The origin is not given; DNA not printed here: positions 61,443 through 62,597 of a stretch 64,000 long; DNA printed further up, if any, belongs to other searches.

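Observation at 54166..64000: ABC-transporter-dependent glycan cluster with three FkbM methyltransferases, an MptE-like protein and a Wzt carrying a C-terminal binding domain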

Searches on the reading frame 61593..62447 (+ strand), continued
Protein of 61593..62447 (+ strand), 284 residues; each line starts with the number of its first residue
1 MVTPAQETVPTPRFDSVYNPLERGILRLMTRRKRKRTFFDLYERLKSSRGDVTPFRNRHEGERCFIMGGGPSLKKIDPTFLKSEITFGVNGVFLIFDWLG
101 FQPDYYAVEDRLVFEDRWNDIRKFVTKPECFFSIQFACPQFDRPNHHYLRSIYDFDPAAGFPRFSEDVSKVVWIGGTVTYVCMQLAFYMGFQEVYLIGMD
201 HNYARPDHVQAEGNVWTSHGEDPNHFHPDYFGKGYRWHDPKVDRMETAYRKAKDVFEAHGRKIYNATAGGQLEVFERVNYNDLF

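Call 62: search_solved_structures(query=A1, max_evalue=10, show_alignments=4)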
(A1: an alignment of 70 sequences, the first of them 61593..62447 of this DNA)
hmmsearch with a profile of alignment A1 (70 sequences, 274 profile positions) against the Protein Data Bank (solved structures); distinct sequences matched with E-value up to 10: 14.
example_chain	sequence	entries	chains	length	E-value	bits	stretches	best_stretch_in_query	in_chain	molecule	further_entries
8sd5_A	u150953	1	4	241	0.0028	20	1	34-190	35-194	6-hydroxymethyl-7,8-dihydropterin pyrophosphokinase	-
2drj_A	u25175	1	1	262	0.011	18.1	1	52-203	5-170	Alpha-2,3/8-sialyltransferase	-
2wqq_A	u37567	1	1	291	0.012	17.9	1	52-203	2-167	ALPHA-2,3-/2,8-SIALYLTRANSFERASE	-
1ro8_A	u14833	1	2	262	0.013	17.8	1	52-204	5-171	alpha-2,3/8-sialyltransferase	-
2x61_A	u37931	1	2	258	0.017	17.5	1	52-203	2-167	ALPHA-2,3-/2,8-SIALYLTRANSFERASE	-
1ro7_A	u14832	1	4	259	0.017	17.4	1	52-204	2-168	alpha-2,3/8-sialyltransferase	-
2x62_A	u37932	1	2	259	0.023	17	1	52-204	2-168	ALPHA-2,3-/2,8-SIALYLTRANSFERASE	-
8sbu_A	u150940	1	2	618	0.03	16.6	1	34-103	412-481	Maltose/maltodextrin-binding periplasmic protein,6-hydroxymethyl-7,8-dihydropterin pyropho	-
2x63_A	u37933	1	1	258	0.03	16.6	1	53-204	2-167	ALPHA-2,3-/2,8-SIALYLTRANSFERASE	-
2p2v_A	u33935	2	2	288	0.039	16.2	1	50-87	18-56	Alpha-2,3-sialyltransferase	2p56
5mu5_A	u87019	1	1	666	0.057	15.7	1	29-211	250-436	Uncharacterized protein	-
2i0z_A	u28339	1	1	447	0.77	12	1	39-84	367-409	NAD(FAD)-utilizing dehydrogenases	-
3zuz_A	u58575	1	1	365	1.7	10.9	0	84-142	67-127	PROTEIN SHQ1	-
3uah_A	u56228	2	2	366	1.7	10.9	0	84-142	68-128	Protein SHQ1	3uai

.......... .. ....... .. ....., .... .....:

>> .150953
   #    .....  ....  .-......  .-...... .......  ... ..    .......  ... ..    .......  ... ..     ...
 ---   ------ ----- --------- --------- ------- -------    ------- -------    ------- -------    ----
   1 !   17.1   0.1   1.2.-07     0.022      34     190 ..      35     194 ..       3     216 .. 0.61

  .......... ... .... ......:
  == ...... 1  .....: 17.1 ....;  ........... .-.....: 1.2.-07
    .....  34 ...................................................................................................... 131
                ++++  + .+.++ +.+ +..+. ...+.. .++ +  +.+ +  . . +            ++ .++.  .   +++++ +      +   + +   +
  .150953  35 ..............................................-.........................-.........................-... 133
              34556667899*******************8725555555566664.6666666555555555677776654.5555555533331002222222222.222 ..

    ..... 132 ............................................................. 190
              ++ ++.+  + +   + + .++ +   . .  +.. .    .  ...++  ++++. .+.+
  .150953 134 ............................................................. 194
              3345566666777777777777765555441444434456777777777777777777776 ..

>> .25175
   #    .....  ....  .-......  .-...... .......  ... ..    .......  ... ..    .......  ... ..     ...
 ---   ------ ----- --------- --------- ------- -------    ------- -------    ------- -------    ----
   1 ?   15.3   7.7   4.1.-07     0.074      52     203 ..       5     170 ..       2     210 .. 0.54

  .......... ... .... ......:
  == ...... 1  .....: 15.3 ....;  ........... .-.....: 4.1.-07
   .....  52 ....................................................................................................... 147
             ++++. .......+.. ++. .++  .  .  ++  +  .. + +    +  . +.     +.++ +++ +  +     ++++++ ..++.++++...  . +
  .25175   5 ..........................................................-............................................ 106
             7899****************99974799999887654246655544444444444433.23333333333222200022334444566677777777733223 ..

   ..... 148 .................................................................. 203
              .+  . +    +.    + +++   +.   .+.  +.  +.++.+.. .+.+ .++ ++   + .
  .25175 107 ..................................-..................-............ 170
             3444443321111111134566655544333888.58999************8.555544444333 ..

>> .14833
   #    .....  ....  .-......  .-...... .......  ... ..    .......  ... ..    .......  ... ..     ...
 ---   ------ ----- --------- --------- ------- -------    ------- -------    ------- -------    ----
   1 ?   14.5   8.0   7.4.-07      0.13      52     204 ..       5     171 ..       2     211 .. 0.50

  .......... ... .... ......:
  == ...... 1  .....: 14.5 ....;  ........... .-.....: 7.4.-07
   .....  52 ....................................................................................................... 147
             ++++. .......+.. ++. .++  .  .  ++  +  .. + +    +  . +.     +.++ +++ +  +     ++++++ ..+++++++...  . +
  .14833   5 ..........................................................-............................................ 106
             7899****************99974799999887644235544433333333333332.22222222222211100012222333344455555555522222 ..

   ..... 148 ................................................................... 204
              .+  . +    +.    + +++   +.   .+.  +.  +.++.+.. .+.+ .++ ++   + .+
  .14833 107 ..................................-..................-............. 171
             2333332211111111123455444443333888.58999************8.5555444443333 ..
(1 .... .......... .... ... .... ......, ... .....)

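Call 76: search_protein_representatives(protein=window:61593-62447:+)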
Query: 284 residues. Proteins with E-value up to 0.001 (for the whole library): 7498; up to 1e-10: 4826; up to 1e-30: 1150. The best 150 are listed.
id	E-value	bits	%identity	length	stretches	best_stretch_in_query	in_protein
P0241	3.2e-127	440.2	48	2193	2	53-284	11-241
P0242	9.0e-124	428.9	47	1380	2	46-284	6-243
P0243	1.1e-123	428.6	46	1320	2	43-284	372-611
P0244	3.1e-123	427.1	48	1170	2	54-284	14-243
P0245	7.9e-116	402.8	45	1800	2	47-284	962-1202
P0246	8.4e-114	396.1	38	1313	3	53-284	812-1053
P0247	1.8e-105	368.8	46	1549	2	59-284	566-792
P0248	6.0e-99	347.3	42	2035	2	49-284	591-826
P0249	2.5e-98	345.3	44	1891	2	39-284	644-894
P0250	7.3e-95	333.9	36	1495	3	50-284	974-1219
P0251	1.7e-94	332.7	44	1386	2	51-284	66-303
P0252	7.8e-89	314.1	39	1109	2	43-284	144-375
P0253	2.0e-86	306.2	38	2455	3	40-284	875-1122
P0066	2.9e-84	299.1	55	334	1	15-284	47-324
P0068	2.2e-83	296.2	60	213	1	76-283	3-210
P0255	1.7e-80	286.7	55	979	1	55-284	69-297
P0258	8.1e-79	281.2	53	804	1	50-284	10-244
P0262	2.1e-77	276.6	43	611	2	53-284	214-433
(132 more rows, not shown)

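Call 77: search_protein_families(library=pfam, proteins=[P0241, P0243, P0246, P0250, P0262, P0255, P0258], max_evalue=0.0001)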
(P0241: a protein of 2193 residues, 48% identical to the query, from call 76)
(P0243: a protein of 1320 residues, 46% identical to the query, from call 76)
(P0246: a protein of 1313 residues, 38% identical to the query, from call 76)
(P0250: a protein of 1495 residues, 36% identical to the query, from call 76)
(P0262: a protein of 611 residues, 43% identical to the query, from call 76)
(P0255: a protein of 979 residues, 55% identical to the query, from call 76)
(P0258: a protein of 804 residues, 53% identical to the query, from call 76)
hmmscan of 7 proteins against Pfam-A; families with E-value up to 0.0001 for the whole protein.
P0241 (2193 aa): 11 families
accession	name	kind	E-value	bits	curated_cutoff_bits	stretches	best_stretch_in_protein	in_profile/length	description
PF00535.33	Glycos_transf_2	-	4.1e-74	248.5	23.3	3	271-436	1-167/168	Glycosyl transferase family 2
PF13641.12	Glyco_tranf_2_3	-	1.2e-37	130.6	27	3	268-484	1-216/230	Glycosyltransferase like family 2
PF01973.23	MptE-like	-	1.5e-31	109.9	34.6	2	6-161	10-169/171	6-hydroxymethylpterin diphosphokinase MptE-like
PF10111.15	Glyco_tranf_2_2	-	3.4e-22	79.7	27.3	1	816-989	21-210/276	Glycosyltransferase like family 2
PF13632.12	Glyco_trans_2_3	-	1.1e-17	65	27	1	1733-1788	71-123/198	Glycosyl transferase family group 2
PF00534.26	Glycos_transf_1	-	2.7e-10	40.5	26.4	1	1345-1461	28-136/172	Glycosyl transferases group 1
PF13692.12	Glyco_trans_1_4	-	2.2e-09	38.1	27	1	1343-1461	13-124/142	Glycosyl transferases group 1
PF13506.12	Glyco_transf_21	-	5.6e-08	32.9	21.7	0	1728-1787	96-154/174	Glycosyl transferase family 21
PF14559.12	TPR_19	-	5.7e-08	33.4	25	1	1849-1893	2-46/68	Tetratricopeptide repeat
PF13432.12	TPR_16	-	5.8e-06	27.1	32.7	0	1842-1904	1-63/65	Tetratricopeptide repeat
PF13524.12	Glyco_trans_1_2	-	1.3e-05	25.7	25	0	1401-1529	33-139/144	Glycosyl transferase-like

P0243 (1320 aa): 9 families
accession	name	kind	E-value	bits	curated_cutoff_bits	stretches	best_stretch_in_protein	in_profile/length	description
PF01973.23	MptE-like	-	2.2e-38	132.2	34.6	2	642-800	10-169/171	6-hydroxymethylpterin diphosphokinase MptE-like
PF00535.33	Glycos_transf_2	-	3.5e-38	131.6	23.3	1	909-1074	1-166/168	Glycosyl transferase family 2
PF01370.27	Epimerase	-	4.3e-18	66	20.9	1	7-202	22-232/240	NAD dependent epimerase/dehydratase family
PF13641.12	Glyco_tranf_2_3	-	1.2e-14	55.4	27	1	908-1075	3-174/230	Glycosyltransferase like family 2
PF10111.15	Glyco_tranf_2_2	-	3.3e-14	53.5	27.3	1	909-1024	1-123/276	Glycosyltransferase like family 2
PF13460.12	NAD_binding_10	-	2.7e-10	40.9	27.2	1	5-145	17-143/184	NAD(P)H-binding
PF01073.25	3Beta_HSD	-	1.3e-09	37.9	22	1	17-219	33-261/280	3-beta hydroxysteroid dehydrogenase/isomerase family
PF16363.11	GDP_Man_Dehyd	-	8.6e-07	29.1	27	0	24-149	50-184/332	GDP-mannose 4,6 dehydratase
PF05368.20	NmrA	-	4.2e-05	23.7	27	1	6-78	25-101/298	NmrA-like family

P0246 (1313 aa): 4 families
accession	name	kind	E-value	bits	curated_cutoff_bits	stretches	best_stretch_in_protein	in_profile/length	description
PF00535.33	Glycos_transf_2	-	5.9e-36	124.4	23.3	1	325-439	1-116/168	Glycosyl transferase family 2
PF01973.23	MptE-like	-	7.4e-34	117.4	34.6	2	65-213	15-169/171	6-hydroxymethylpterin diphosphokinase MptE-like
PF10111.15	Glyco_tranf_2_2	-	2.2e-12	47.5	27.3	1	326-426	2-107/276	Glycosyltransferase like family 2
PF13641.12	Glyco_tranf_2_3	-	3.4e-11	44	27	1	324-429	3-115/230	Glycosyltransferase like family 2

P0250 (1495 aa): 1 family
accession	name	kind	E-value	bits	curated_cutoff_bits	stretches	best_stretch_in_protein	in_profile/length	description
PF01973.23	MptE-like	-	2.4e-25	89.7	34.6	2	21-172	18-170/171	6-hydroxymethylpterin diphosphokinase MptE-like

P0262 (611 aa): 7 families
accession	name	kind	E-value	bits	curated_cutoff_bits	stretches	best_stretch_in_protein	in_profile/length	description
PF01973.23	MptE-like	-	2e-17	63.9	34.6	1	214-355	13-168/171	6-hydroxymethylpterin diphosphokinase MptE-like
PF13432.12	TPR_16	-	6.1e-11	43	32.7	1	455-519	1-65/65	Tetratricopeptide repeat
PF13428.12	TPR_14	-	8.3e-08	32.6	23.5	0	487-527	3-43/44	Tetratricopeptide repeat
PF07719.23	TPR_2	-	1e-06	28.9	27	0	487-518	3-34/34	Tetratricopeptide repeat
PF14559.12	TPR_19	-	1.3e-06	29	25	0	534-574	5-45/68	Tetratricopeptide repeat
PF13431.12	TPR_17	-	5.2e-06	26.8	24.4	0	510-540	4-33/34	Tetratricopeptide repeat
PF13429.12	TPR_15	-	2.2e-05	24.5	26.2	0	462-518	124-179/280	Tetratricopeptide repeat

P0255 (979 aa): 6 families
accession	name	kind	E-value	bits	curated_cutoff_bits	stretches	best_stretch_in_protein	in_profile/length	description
PF00535.33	Glycos_transf_2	-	1.9e-31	109.7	23.3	1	677-842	1-167/168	Glycosyl transferase family 2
PF04055.27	Radical_SAM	-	2.4e-18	67.3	29.5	1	341-492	3-159/166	Radical SAM superfamily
PF01973.23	MptE-like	-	1.1e-13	51.8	34.6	1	66-217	15-169/171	6-hydroxymethylpterin diphosphokinase MptE-like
PF13641.12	Glyco_tranf_2_3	-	9e-13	49.2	27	1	676-885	3-211/230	Glycosyltransferase like family 2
PF13186.11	SPASM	-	3.8e-10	40.3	21.5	1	547-606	1-66/67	Iron-sulfur cluster-binding domain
PF10111.15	Glyco_tranf_2_2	-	1.1e-05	25.5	27.3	1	678-774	2-104/276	Glycosyltransferase like family 2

P0258 (804 aa): 6 families
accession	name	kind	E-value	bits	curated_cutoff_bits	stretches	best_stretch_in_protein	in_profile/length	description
PF00535.33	Glycos_transf_2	-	1.5e-39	136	23.3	1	397-553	1-164/168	Glycosyl transferase family 2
PF10111.15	Glyco_tranf_2_2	-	1.4e-24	87.5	27.3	1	397-600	1-223/276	Glycosyltransferase like family 2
PF01973.23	MptE-like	-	8.9e-16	58.6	34.6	1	11-163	14-168/171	6-hydroxymethylpterin diphosphokinase MptE-like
PF13641.12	Glyco_tranf_2_3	-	9.8e-15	55.6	27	1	394-602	1-220/230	Glycosyltransferase like family 2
PF14559.12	TPR_19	-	5.4e-08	33.5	25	1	285-351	4-67/68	Tetratricopeptide repeat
PF07719.23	TPR_2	-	7.4e-06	26.1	27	0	308-339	3-34/34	Tetratricopeptide repeat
